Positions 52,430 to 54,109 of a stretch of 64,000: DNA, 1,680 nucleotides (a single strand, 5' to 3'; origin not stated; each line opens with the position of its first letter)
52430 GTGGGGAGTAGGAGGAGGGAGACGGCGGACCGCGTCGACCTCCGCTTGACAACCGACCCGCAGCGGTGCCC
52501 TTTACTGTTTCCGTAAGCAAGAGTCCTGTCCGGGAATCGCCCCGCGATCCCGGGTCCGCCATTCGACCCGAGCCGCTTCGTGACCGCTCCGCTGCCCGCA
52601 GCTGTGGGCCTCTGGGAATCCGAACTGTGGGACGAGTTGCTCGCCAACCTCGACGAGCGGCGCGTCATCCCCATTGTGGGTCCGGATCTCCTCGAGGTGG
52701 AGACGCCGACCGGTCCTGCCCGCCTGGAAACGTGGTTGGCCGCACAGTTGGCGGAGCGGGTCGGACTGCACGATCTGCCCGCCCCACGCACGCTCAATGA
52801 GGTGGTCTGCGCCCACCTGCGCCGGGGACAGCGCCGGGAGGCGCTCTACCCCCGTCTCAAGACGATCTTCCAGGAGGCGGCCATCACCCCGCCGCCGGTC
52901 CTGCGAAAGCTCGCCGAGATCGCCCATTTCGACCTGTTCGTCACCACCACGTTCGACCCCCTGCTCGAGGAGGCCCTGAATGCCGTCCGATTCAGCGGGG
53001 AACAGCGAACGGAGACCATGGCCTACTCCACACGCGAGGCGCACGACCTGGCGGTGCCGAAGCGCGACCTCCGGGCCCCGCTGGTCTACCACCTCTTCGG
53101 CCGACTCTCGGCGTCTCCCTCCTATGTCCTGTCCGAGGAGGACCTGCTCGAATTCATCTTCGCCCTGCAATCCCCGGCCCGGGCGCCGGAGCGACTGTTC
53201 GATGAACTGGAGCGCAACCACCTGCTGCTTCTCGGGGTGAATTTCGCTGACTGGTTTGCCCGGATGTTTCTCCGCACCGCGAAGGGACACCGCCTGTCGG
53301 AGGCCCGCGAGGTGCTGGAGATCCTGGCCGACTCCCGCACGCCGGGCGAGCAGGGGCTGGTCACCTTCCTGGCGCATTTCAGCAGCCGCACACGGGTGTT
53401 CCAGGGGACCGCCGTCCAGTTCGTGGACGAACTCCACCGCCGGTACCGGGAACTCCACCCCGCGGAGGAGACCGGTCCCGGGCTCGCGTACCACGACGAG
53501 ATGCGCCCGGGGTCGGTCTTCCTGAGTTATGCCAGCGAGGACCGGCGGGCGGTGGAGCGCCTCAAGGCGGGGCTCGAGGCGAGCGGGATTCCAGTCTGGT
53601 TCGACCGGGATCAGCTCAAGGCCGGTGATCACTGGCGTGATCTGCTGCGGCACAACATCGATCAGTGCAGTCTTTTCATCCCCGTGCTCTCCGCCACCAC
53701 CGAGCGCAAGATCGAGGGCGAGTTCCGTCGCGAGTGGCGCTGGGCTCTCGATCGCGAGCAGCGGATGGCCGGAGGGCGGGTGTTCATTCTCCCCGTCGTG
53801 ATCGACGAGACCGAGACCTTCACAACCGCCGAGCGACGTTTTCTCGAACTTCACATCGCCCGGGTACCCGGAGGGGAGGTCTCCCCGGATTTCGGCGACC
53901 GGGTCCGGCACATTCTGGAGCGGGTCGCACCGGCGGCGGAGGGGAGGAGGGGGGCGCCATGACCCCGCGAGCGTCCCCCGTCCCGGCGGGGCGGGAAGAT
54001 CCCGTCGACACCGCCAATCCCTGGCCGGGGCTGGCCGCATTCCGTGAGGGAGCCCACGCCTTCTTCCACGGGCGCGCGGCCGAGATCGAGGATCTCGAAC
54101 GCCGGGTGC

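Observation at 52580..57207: Degenerate-SIR2/TIR fusion translationally coupled to a membrane-anchored STAND NTPase: candidate two-gene NAD-targeting defence or conflict system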

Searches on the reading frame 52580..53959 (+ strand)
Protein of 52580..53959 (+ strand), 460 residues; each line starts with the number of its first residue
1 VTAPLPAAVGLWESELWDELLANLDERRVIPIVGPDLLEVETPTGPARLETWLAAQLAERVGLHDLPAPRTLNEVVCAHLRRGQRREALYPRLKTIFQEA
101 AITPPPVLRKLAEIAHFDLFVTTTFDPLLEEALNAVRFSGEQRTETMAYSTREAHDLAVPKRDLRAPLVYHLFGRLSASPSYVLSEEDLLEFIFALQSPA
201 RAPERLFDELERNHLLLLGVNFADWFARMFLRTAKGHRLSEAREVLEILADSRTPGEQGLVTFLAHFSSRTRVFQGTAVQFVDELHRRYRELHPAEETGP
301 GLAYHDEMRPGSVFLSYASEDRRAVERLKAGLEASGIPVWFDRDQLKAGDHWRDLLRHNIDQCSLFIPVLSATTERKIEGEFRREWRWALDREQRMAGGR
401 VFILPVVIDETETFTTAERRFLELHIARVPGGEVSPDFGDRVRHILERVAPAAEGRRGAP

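Call 3: search_protein_families(library=pfam, proteins=[window:52580-53959:+], max_evalue=1)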
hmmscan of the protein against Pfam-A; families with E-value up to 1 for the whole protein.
window:52580-53959:+ (460 aa): 2 families
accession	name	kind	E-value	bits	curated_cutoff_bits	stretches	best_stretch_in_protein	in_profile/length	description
PF13676.11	TIR_2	-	2.1e-20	73.9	28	1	313-412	1-95/122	TIR domain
PF13289.12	SIR2_2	-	6.5e-13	49.4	24.5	1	119-240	2-111/141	SIR2-like domain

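Call 4: search_protein_families(library=padloc, proteins=[window:52580-53959:+], max_evalue=1)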
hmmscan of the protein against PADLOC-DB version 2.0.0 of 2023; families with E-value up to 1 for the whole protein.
window:52580-53959:+ (460 aa): 14 families
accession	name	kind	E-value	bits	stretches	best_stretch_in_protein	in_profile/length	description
PDLC02012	SAVED5--SAVED_TIR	-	2.7e-10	37.9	1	309-428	12-129/404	-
PDLC05062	PDC-S66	-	3.7e-10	37.7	1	312-372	150-211/282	-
PDLC02421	Aga_TIR-PNTD1-PNTD2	-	2.4e-09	34.8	1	312-413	5-105/430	Class I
PDLC02403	Aga_TIR-PNTD1-PNTD2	-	2.2e-07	28.3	1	313-415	5-106/443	Class I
PDLC00728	Effector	-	4.7e-06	23.8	1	311-354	10-54/432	TIR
PDLC03957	bSEFIR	-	0.00058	17.8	1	308-360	35-91/412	-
PDLC00727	Effector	-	0.00067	16.2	1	310-351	173-215/590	TIR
PDLC00422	ThsB1|ThsB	-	0.0017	15.9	1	313-418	43-148/194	TIR-like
PDLC03856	LmuA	-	0.0024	15.1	1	116-234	114-217/433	-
PDLC00436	ThsB1|ThsB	-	0.0084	13.6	1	306-368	31-97/183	TIR-like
PDLC00424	ThsB1|ThsB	-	0.012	13.5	1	312-349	103-141/234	TIR-like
PDLC02401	Aga_SIR2-PNTD1-PNTD2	-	0.035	10.9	1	107-153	83-126/524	Class I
PDLC02013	SAVED5--SAVED_TIR_JAB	-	0.046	10.2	1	310-351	172-214/584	-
PDLC00417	ThsB1|ThsB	-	0.054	11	1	313-361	169-214/303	TIR-like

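Call 5: search_protein_families(library=ncbifam, proteins=[window:52580-53959:+], max_evalue=1)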
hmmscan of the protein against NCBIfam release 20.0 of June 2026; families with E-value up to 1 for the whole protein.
window:52580-53959:+ (460 aa): 3 families
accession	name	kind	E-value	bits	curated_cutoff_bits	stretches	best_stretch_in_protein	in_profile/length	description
NF042941.1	Retron_TIR_antiphage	equivalog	8.6e-11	41.3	600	1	228-409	259-434/464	TIR domain-containing anti-phage reverse transcriptase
NF040588.1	FxsC_Nterm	equivalog_domain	0.04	13.9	130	1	340-407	49-117/182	TIR-like protein FxsC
NF058526.1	Thoeris_type3_ThcB4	equivalog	0.17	10.7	220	1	313-365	130-183/375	Thoeris type III anti-phage system protein ThcB4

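Call 6: find_homologous_proteins(query=window:52580-53959:+)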
Query window:52580-53959:+ (460 aa): 2873 proteins with E <= 0.001 among 8000 candidates; the best 120 are listed.
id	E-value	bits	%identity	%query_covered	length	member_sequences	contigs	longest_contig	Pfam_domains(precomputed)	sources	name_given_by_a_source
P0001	0.0e+0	1031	100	100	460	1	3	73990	PF13289.13,PF13676.12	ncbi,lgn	-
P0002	6.5e-266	900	89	99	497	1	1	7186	PF13289.13,PF13676.12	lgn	-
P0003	1.9e-188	645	67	94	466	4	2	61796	PF13289.13,PF13676.12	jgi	jgi:hypothetical protein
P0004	5.7e-146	505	52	98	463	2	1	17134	PF13289.13,PF13676.12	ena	-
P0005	3.6e-143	496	52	92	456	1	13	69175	PF13289.13,PF13676.12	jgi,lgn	-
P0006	9.2e-142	491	52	95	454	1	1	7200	PF13289.13,PF13676.12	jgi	jgi:hypothetical protein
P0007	1.5e-141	490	52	97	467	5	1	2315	PF13289.13,PF13676.12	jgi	-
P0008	2.5e-140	486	51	97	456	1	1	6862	PF13289.13,PF13676.12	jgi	jgi:hypothetical protein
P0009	3.2e-140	486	53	96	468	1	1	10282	PF13289.13,PF13676.12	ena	-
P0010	1.3e-139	484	54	95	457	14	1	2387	PF13289.13,PF13676.12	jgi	jgi:hypothetical protein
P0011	1.6e-139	484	54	95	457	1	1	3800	PF13289.13,PF13676.12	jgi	jgi:hypothetical protein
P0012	2.6e-139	483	54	95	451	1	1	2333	PF13289.13,PF13676.12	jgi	jgi:hypothetical protein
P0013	4.3e-139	482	53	95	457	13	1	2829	PF13289.13,PF13676.12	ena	-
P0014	8.6e-139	481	51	97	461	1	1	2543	PF13289.13,PF13676.12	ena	-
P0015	1.8e-138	480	52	92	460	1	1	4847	PF13289.13,PF13676.12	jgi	jgi:hypothetical protein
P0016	2.7e-138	480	53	95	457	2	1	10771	PF13289.13,PF13676.12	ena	-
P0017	3.4e-138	479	51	98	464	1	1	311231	PF13289.13,PF13676.12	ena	-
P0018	3.5e-138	479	52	95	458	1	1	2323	PF13289.13,PF13676.12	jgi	jgi:TIR domain/SIR2-like domain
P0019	3.5e-138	479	52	93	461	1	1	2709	PF13289.13,PF13676.12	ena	-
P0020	4.4e-138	479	52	92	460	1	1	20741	PF13289.13,PF13676.12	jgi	jgi:hypothetical protein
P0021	6.0e-138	478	52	92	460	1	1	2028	PF13289.13,PF13676.12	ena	-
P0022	8.1e-138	478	54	95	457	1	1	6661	PF13289.13,PF13676.12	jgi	jgi:hypothetical protein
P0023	9.1e-138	478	51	92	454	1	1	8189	PF13289.13,PF13676.12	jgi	jgi:hypothetical protein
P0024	1.3e-137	477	51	97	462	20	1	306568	PF13289.13,PF13676.12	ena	-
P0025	2.2e-137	477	51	92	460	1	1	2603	PF13289.13,PF13676.12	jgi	-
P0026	2.4e-137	477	53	94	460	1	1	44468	PF13289.13,PF13676.12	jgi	jgi:hypothetical protein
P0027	3.1e-137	476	52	92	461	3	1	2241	PF13289.13,PF13676.12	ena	-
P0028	4.1e-137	476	51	97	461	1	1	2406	PF13289.13,PF13676.12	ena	-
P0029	4.3e-137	476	51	95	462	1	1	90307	PF13289.13,PF13676.12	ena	-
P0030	4.3e-137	476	51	96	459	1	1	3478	PF13289.13,PF13676.12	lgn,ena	-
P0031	8.1e-137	475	51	95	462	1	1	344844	PF13289.13,PF13676.12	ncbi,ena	-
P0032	9.4e-137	475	50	97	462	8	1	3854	PF13289.13,PF13676.12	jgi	jgi:hypothetical protein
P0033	1.0e-136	474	50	97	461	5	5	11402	PF13289.13,PF13676.12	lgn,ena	-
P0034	1.0e-136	474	53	92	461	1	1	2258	PF13289.13,PF13676.12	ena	-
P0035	1.1e-136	474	51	96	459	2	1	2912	PF13289.13,PF13676.12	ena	-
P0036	1.6e-136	474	51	98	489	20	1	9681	PF13289.13,PF13676.12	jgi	-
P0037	1.7e-136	474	51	96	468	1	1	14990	PF13289.13,PF13676.12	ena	-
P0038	1.9e-136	474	51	96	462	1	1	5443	PF13289.13,PF13676.12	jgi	jgi:hypothetical protein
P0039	2.0e-136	473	52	94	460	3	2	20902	PF13289.13,PF13676.12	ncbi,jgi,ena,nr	ncbi:MAG TPA: toll/interleukin-1 receptor domain-containing protein [Casimicrobiaceae bacterium]|nr:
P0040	2.4e-136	473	52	92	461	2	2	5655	PF13289.13,PF13676.12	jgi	jgi:hypothetical protein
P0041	3.3e-136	473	51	94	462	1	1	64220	PF13289.13,PF13676.12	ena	-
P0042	3.6e-136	473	51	97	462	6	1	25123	PF13289.13,PF13676.12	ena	-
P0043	3.9e-136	472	52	92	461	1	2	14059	PF13289.13,PF13676.12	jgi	jgi:hypothetical protein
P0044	4.0e-136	472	52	92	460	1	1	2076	PF13289.13,PF13676.12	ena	-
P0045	4.8e-136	472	52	92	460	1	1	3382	PF13289.13,PF13676.12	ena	-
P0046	4.9e-136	472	50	97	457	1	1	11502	PF13289.13,PF13676.12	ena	-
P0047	5.7e-136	472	52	97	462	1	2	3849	PF13289.13,PF13676.12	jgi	jgi:hypothetical protein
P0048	6.0e-136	472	52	92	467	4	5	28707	PF13289.13,PF13676.12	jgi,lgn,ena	jgi:hypothetical protein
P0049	6.0e-136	472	51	92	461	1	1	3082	PF13289.13,PF13676.12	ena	-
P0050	6.5e-136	472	49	100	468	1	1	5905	PF13289.13,PF13676.12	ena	-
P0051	8.0e-136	471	50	97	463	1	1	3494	PF13289.13,PF13676.12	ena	-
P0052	1.0e-135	471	52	92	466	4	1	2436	PF13289.13,PF13676.12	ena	-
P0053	1.1e-135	471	52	94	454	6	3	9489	PF13289.13,PF13676.12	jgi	jgi:hypothetical protein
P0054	1.1e-135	471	52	92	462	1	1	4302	PF13289.13,PF13676.12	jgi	jgi:hypothetical protein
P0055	1.1e-135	471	50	97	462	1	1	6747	PF13289.13,PF13676.12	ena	-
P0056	1.2e-135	471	52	92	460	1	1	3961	PF13289.13,PF13676.12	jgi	jgi:hypothetical protein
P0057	1.2e-135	471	49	99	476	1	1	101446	PF13289.13,PF13676.12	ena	-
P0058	1.2e-135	471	51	97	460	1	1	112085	PF13289.13,PF13676.12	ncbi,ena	-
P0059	1.3e-135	471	52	95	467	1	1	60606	PF13289.13,PF13676.12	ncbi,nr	ncbi:MAG TPA: toll/interleukin-1 receptor domain-containing protein [Opitutus sp.]|nr:toll/interleuk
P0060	1.3e-135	471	50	96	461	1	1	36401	PF13289.13,PF13676.12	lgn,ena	-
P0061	1.4e-135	471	52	95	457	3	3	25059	PF13289.13,PF13676.12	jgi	jgi:hypothetical protein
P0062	1.5e-135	471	51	97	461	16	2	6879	PF13289.13,PF13676.12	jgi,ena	-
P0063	1.5e-135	471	51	96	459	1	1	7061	PF13289.13,PF13676.12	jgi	-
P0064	1.7e-135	470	51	97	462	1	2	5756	PF13289.13,PF13676.12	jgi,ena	jgi:hypothetical protein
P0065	1.8e-135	470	51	97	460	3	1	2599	PF13289.13,PF13676.12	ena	-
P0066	1.9e-135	470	52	94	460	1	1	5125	PF13289.13,PF13676.12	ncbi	ncbi:MAG: toll/interleukin-1 receptor domain-containing protein [Casimicrobiaceae bacterium]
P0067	2.3e-135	470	52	93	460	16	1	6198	PF13289.13,PF13676.12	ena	-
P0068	2.3e-135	470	51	96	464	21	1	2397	PF13289.13,PF13676.12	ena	-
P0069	2.6e-135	470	51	93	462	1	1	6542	PF13289.13,PF13676.12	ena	-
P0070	2.8e-135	470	50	97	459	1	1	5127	PF13289.13,PF13676.12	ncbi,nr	ncbi:MAG TPA: toll/interleukin-1 receptor domain-containing protein [Casimicrobiaceae bacterium]|nr:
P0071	3.0e-135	470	51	97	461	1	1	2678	PF13289.13,PF13676.12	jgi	jgi:hypothetical protein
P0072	3.4e-135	469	51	92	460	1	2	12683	PF13289.13,PF13676.12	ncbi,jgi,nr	ncbi:MAG TPA: toll/interleukin-1 receptor domain-containing protein [Casimicrobiaceae bacterium]|nr:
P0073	3.9e-135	469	49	96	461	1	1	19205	PF13289.13,PF13676.12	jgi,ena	-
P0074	4.1e-135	469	51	92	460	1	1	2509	PF13289.13,PF13676.12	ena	-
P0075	4.2e-135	469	50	97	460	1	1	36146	PF13289.13,PF13676.12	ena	-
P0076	4.4e-135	469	50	97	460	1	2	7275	PF13289.13,PF13676.12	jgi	jgi:hypothetical protein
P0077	4.5e-135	469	50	97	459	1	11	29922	PF13289.13,PF13676.12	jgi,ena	jgi:hypothetical protein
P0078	4.7e-135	469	51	97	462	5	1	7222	PF13289.13,PF13676.12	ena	-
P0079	5.0e-135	469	50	97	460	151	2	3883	PF13289.13,PF13676.12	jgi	jgi:hypothetical protein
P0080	5.0e-135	469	51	92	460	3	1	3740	PF13289.13,PF13676.12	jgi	-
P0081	5.5e-135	469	52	92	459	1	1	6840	PF13289.13,PF13676.12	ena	-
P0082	5.5e-135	469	51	97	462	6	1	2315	PF13289.13,PF13676.12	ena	-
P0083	5.6e-135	469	50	96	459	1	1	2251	PF13289.13,PF13676.12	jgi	-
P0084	5.6e-135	469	51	92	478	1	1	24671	PF13289.13,PF13676.12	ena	-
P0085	5.6e-135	469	50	97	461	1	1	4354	PF13289.13,PF13676.12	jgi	jgi:hypothetical protein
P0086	5.9e-135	469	51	97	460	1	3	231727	PF13289.13,PF13676.12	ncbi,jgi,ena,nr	ncbi:MAG TPA: toll/interleukin-1 receptor domain-containing protein [Casimicrobiaceae bacterium]|nr:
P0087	6.2e-135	469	52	92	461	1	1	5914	PF13289.13,PF13676.12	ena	-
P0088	6.3e-135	469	51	92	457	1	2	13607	PF13289.13,PF13676.12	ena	-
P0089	6.4e-135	468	49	96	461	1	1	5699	PF13289.13,PF13676.12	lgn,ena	-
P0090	6.6e-135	468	51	94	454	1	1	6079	PF13289.13,PF13676.12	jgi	jgi:hypothetical protein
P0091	6.6e-135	468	50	97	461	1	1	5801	PF13289.13,PF13676.12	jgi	jgi:hypothetical protein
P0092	7.3e-135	468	52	92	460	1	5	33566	PF13289.13,PF13676.12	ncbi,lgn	-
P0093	7.5e-135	468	51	97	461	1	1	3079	PF13289.13,PF13676.12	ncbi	-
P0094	7.7e-135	468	50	97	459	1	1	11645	PF13289.13,PF13676.12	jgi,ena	-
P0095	7.9e-135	468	51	96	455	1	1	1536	PF13289.13,PF13676.12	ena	-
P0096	8.0e-135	468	49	97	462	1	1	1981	PF13289.13,PF13676.12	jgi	jgi:hypothetical protein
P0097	8.2e-135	468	50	97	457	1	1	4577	PF13289.13,PF13676.12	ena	-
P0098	8.8e-135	468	50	97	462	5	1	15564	PF13289.13,PF13676.12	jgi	jgi:hypothetical protein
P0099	8.9e-135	468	50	97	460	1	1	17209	PF13289.13,PF13676.12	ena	-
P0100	9.2e-135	468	52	92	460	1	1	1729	PF13289.13,PF13676.12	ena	-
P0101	1.0e-134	468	50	97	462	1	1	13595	PF13289.13,PF13676.12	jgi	jgi:hypothetical protein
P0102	1.0e-134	468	51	96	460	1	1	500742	PF13289.13,PF13676.12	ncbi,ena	-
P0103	1.1e-134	468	50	97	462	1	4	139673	PF13289.13,PF13676.12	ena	-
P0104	1.2e-134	468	52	94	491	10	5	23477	PF13289.13,PF13676.12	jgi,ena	-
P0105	1.2e-134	468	52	92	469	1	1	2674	PF13289.13,PF13676.12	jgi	jgi:hypothetical protein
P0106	1.2e-134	468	50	97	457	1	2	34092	PF13289.13,PF13676.12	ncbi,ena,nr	ncbi:MAG TPA: toll/interleukin-1 receptor domain-containing protein [Casimicrobiaceae bacterium]|nr:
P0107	1.3e-134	468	50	98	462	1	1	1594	PF13289.13,PF13676.12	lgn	-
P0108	1.3e-134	467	51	95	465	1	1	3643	PF13289.13,PF13676.12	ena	-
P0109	1.4e-134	467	49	97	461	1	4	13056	PF13289.13,PF13676.12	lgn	-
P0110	1.4e-134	467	51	98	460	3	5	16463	PF13289.13,PF13676.12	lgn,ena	-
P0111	1.4e-134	467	51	92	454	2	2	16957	PF13289.13,PF13676.12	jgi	jgi:hypothetical protein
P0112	1.4e-134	467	50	96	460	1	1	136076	PF13289.13,PF13676.12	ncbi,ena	-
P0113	1.6e-134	467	51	92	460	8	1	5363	PF13289.13,PF13676.12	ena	-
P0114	1.6e-134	467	51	97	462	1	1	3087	PF13289.13,PF13676.12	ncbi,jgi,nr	ncbi:MAG TPA: toll/interleukin-1 receptor domain-containing protein [Casimicrobiaceae bacterium]|nr:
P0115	1.6e-134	467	50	97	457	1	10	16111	PF13289.13,PF13676.12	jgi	-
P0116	1.7e-134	467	51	97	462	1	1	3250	PF13289.13,PF13676.12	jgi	jgi:hypothetical protein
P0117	1.7e-134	467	51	92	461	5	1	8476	PF13289.13,PF13676.12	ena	-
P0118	1.8e-134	467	51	92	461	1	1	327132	PF13289.13,PF13676.12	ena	-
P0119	1.8e-134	467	52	91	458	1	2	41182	PF13289.13,PF13676.12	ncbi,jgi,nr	ncbi:MAG: TIR domain-containing protein [Betaproteobacteria bacterium]|jgi:hypothetical protein|nr:T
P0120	1.9e-134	467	51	97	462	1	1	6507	PF13289.13,PF13676.12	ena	-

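Call 7: search_solved_structures(query=window:52580-53959:+, max_evalue=1, show_alignments=3)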
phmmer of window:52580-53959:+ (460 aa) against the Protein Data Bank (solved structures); distinct sequences matched with E-value up to 1: 8.
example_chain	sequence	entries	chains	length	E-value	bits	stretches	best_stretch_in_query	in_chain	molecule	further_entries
7uxr_A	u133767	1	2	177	8.2e-05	24.7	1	312-393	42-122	TIR domain protein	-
3h16_A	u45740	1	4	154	0.00039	22.5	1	309-406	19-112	TIR protein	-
8g83_A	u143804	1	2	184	0.0017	20.4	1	293-372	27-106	NAD(+) hydrolase AbTIR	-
7uwg_A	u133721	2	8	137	0.0031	19.5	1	313-372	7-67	Molecular chaperone Tir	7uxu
4c7m_A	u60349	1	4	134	0.012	17.5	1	313-406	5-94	Toll/interleukin-1 receptor domain-containing protein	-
4lzp_B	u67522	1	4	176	0.019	16.9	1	312-406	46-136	Putative uncharacterized protein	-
4lqc_A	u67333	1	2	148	0.27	13.1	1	313-406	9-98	TcpB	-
9mud_K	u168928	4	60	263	0.81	11.5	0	313-436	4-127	Cat1 (CRISPR associated TIR 1) pentagonal filament | Cat1 (CRISPR associated TIR 1) pentagonal filament assembly | Cat1 (CRISPR-associated TIR 1)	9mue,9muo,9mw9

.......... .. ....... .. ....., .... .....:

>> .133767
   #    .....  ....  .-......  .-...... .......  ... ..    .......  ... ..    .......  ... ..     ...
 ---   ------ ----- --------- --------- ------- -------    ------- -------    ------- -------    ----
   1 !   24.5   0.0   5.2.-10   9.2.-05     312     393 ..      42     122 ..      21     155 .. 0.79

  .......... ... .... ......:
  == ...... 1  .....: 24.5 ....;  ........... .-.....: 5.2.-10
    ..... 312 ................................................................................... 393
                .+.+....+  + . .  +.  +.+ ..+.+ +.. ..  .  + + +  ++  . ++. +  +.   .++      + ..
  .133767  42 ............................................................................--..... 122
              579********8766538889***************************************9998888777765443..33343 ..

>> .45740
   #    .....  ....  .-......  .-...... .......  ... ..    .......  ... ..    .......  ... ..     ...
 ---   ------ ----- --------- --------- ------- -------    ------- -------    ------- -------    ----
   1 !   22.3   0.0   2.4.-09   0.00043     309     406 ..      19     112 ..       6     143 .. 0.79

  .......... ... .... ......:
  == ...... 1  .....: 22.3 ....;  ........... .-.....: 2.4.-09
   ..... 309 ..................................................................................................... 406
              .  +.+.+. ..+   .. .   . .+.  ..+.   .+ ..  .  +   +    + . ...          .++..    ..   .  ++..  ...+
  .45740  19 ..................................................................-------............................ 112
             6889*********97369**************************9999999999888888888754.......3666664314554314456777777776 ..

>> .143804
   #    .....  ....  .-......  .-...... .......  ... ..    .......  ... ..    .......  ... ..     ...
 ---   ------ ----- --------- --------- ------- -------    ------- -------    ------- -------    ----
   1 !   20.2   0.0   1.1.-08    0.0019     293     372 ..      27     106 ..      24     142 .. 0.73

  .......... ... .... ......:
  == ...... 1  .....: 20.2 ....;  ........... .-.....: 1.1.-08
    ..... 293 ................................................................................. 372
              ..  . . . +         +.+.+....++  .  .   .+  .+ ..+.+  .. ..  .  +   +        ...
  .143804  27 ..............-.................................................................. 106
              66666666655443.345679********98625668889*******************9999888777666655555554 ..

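Call 8: find_encoding_contigs(protein=P0001, flank=10000, max_places=4)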
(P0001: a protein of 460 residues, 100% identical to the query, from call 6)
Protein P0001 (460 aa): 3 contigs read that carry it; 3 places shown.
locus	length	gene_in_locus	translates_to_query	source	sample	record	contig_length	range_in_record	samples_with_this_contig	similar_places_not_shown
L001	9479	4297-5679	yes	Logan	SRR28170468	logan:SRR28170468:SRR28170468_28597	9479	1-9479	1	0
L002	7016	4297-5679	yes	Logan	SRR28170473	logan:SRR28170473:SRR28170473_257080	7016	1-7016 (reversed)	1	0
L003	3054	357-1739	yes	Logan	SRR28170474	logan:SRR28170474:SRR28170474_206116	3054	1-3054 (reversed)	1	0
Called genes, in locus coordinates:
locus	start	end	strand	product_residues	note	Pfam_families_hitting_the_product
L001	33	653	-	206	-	-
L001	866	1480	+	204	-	PF07638:Sigma70_ECF, PF04545:Sigma70_r4 (weak)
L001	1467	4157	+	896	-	PF00069:Pkinase, PF07714:PK_Tyr_Ser-Thr, PF13414:TPR_11 (faint), PF14559:TPR_19 (weak)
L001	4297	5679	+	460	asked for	PF13289:SIR2_2, PF13676:TIR_2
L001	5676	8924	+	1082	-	PF20703:nSTAND1, PF01637:ATPase_2 (weak)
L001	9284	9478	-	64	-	?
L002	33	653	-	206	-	-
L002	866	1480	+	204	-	PF07638:Sigma70_ECF, PF04545:Sigma70_r4 (weak)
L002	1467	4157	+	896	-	PF00069:Pkinase, PF07714:PK_Tyr_Ser-Thr, PF13414:TPR_11 (faint), PF14559:TPR_19 (weak)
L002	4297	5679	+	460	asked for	PF13289:SIR2_2, PF13676:TIR_2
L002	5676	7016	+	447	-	?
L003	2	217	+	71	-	?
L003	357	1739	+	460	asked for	PF13289:SIR2_2, PF13676:TIR_2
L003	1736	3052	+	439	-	?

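Call 9: find_encoding_contigs(protein=P0003, flank=8000, max_places=3)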
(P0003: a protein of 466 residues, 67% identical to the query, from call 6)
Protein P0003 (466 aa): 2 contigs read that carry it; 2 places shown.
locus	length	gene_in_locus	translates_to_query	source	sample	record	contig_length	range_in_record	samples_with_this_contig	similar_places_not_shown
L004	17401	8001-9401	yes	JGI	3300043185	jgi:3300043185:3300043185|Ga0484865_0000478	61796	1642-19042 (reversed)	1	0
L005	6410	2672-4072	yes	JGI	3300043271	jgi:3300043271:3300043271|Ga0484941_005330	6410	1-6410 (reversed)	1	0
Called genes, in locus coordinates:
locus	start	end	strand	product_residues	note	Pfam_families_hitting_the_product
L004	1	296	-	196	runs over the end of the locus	PF03929:PepSY_TM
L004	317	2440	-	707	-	PF00676:E1_dh, PF02779:Transket_pyr, PF02780:Transketolase_C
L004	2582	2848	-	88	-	-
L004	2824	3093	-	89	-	-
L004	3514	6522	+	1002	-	PF13620:CarboxypepD_reg, PF13715:CarbopepD_reg_2, PF07715:Plug, PF00593:TonB_dep_Rec_b-barrel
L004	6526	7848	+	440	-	-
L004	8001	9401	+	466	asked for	PF13289:SIR2_2, PF13676:TIR_2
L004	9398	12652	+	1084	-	PF20703:nSTAND1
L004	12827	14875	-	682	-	PF02369:Big_1 (faint), PF02368:Big_2 (weak)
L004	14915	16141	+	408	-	PF10282:Lactonase (faint), PF02239:Cytochrom_D1 (faint)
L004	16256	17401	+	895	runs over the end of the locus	PF02026:RyR (weak)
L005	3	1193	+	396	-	?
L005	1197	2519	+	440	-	-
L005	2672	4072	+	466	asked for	PF13289:SIR2_2, PF13676:TIR_2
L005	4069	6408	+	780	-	?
